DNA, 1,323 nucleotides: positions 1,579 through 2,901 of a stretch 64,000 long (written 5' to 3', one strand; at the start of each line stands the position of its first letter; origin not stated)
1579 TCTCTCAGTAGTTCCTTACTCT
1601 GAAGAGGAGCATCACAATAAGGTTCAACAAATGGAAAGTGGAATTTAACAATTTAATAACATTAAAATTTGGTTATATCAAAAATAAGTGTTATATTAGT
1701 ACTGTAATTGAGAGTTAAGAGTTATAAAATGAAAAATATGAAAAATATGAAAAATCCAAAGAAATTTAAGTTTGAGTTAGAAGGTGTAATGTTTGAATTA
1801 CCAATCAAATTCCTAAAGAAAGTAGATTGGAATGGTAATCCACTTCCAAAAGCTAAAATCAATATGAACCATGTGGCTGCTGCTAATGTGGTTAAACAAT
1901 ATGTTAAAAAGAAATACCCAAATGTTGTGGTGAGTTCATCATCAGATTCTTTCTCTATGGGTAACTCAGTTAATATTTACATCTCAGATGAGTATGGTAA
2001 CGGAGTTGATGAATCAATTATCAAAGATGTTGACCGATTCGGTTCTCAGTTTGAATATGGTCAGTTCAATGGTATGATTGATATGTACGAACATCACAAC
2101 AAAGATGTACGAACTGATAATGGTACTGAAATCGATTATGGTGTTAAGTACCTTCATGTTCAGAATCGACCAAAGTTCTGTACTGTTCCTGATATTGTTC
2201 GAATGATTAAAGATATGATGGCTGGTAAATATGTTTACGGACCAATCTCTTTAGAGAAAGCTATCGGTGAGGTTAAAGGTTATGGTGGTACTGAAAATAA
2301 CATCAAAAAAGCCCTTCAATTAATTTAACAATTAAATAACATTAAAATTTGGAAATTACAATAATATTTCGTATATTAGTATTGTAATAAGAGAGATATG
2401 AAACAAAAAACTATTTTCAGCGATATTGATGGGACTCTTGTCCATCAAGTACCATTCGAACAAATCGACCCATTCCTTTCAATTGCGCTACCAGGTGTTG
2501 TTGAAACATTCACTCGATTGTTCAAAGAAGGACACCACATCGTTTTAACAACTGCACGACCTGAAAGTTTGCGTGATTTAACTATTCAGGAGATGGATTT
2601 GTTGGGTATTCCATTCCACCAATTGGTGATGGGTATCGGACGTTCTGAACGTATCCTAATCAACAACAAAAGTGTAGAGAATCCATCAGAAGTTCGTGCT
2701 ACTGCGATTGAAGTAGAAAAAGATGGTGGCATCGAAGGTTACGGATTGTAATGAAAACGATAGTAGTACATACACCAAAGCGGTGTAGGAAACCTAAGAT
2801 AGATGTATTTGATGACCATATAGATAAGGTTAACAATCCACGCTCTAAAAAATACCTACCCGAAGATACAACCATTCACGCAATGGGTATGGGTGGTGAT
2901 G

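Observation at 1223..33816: Thirteen copies of a fixed-geometry promoter cassette: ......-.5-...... above a variant Bacteroidota promoter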

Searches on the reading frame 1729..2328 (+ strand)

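Call 11: search_protein_families(library=pfam, proteins=[window:1729-2328:+], max_evalue=0.01)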
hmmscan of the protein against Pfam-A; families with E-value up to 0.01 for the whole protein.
window:1729-2328:+ (199 aa): 1 family
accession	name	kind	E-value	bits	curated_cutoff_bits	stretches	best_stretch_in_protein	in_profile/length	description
PF18847.6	LPD29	-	0.0012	19.9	27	1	50-146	5-90/93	Large polyvalent protein associated domain 29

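Call 12: search_protein_families(library=phrogs, proteins=[window:1729-2328:+], max_evalue=0.001)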
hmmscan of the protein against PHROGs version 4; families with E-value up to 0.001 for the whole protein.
window:1729-2328:+ (199 aa): 1 family
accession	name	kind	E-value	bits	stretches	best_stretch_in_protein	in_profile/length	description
phrog_15549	-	unknown function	9.8e-06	26.5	1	49-145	13-98/172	-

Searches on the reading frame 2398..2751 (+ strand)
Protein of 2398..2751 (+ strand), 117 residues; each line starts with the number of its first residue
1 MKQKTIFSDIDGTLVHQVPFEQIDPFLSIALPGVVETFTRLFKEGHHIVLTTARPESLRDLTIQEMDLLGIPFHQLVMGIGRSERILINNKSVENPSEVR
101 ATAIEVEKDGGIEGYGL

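Call 11: search_protein_families(library=pfam, proteins=[window:2398-2751:+], max_evalue=0.01)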
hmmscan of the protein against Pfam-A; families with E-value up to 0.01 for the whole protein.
window:2398-2751:+ (117 aa): 5 families
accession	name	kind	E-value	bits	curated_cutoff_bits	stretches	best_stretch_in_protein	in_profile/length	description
PF03767.20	Acid_phosphat_B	-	1.9e-05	24.7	27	1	30-75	121-164/230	HAD superfamily, subfamily IIIB (Acid phosphatase)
PF13344.12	Hydrolase_6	-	0.0011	19.4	27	1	6-74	1-59/101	Haloacid dehalogenase-like hydrolase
PF08282.18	Hydrolase_3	-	0.0011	19.2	20.9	1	6-66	1-52/255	haloacid dehalogenase-like hydrolase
PF08235.19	LNS2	-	0.0041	17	32.3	1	2-62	46-108/226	LNS2 (Lipin/Ned1/Smp2)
PF24694.1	LNS2_PITM1-3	-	0.0089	16.5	27.7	0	8-77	3-69/124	PITM 1-3, LNS2 domain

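Call 12: search_protein_families(library=phrogs, proteins=[window:2398-2751:+], max_evalue=0.001)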
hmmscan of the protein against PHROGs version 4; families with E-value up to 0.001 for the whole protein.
window:2398-2751:+ (117 aa): 3 families
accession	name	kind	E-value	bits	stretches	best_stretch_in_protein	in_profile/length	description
phrog_1238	-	moron, auxiliary metabolic gene and host takeover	3.7e-10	40.6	1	2-74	21-91/155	phosphoheptose isomerase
phrog_415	-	other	1.2e-05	26.1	1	3-79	21-114/218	polynucleotide kinase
phrog_505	-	other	0.00086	19.8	0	2-78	160-239/295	polynucleotide kinase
